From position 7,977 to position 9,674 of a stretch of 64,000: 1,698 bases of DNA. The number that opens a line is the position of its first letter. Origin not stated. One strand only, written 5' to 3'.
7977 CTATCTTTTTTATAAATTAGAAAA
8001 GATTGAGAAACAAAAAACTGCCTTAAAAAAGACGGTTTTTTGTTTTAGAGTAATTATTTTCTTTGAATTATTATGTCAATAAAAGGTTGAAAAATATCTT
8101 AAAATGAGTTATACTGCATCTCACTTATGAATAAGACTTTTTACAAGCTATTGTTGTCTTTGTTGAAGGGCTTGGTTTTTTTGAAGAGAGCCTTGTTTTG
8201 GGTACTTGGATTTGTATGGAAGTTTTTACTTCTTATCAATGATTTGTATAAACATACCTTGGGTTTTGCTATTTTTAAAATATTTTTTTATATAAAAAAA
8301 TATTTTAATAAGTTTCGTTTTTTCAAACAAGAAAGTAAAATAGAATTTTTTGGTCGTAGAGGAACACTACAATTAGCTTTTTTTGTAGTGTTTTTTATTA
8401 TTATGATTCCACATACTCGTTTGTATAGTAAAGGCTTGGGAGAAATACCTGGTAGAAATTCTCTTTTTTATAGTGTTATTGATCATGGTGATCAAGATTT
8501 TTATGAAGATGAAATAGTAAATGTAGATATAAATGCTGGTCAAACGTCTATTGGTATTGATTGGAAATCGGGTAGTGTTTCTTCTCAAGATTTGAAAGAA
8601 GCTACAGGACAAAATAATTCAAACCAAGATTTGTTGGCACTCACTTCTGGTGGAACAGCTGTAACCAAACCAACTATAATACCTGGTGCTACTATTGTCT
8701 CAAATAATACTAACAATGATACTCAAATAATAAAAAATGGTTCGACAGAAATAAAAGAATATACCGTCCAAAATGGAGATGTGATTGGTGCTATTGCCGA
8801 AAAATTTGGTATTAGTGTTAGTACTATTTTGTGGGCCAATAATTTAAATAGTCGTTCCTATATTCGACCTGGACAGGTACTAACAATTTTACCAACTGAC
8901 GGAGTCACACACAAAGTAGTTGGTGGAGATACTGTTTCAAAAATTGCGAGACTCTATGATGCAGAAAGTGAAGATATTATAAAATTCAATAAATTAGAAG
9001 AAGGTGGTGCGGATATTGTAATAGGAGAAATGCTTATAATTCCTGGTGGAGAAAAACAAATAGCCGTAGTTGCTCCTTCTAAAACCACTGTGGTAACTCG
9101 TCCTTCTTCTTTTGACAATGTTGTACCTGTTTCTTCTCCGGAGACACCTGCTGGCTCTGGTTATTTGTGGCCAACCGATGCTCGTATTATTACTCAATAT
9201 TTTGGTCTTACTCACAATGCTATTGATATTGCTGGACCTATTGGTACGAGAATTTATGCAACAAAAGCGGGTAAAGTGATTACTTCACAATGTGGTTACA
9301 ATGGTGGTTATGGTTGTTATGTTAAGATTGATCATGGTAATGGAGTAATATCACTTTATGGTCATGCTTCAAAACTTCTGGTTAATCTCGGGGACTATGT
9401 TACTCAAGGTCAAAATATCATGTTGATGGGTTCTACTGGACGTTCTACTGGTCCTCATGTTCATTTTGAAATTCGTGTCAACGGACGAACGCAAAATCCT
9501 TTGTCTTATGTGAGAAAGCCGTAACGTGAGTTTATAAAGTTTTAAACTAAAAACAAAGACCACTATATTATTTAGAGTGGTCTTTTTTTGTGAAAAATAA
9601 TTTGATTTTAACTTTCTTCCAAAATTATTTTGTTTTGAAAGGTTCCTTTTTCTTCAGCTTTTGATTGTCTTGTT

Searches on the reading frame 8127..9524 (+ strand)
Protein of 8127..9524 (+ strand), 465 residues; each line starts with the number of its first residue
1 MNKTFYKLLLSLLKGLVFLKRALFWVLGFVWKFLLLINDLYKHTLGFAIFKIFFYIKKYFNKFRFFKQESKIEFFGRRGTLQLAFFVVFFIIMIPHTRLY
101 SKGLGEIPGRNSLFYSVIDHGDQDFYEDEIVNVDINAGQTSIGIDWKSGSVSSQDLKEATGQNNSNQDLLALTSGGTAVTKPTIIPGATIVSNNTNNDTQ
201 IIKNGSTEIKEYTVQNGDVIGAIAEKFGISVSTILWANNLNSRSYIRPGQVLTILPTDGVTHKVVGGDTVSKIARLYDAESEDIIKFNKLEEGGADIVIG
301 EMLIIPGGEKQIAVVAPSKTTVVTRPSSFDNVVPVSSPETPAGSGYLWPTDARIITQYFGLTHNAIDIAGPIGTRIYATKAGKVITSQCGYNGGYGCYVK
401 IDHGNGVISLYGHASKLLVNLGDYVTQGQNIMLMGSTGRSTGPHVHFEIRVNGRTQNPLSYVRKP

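Call 8: search_protein_families(library=pfam, proteins=[window:8127-9524:+], max_evalue=0.001)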
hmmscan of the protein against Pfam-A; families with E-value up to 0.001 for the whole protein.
window:8127-9524:+ (465 aa): 4 families
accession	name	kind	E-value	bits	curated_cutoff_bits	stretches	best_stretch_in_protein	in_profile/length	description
PF01551.29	Peptidase_M23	-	4.1e-31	107.5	28.7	1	362-458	2-96/96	Peptidase family M23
PF01476.26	LysM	-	1.1e-21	76.9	20.9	2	212-254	1-42/43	LysM domain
PF23473.1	LysM3_LYK4_5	-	2e-11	44.2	29.3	1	212-247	5-39/48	LYK4/5 LysM3 domain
PF23446.1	LysM1_NFP_LYK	-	6.4e-06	27.4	36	0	220-254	18-53/60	NFP/LYK LysM1 domain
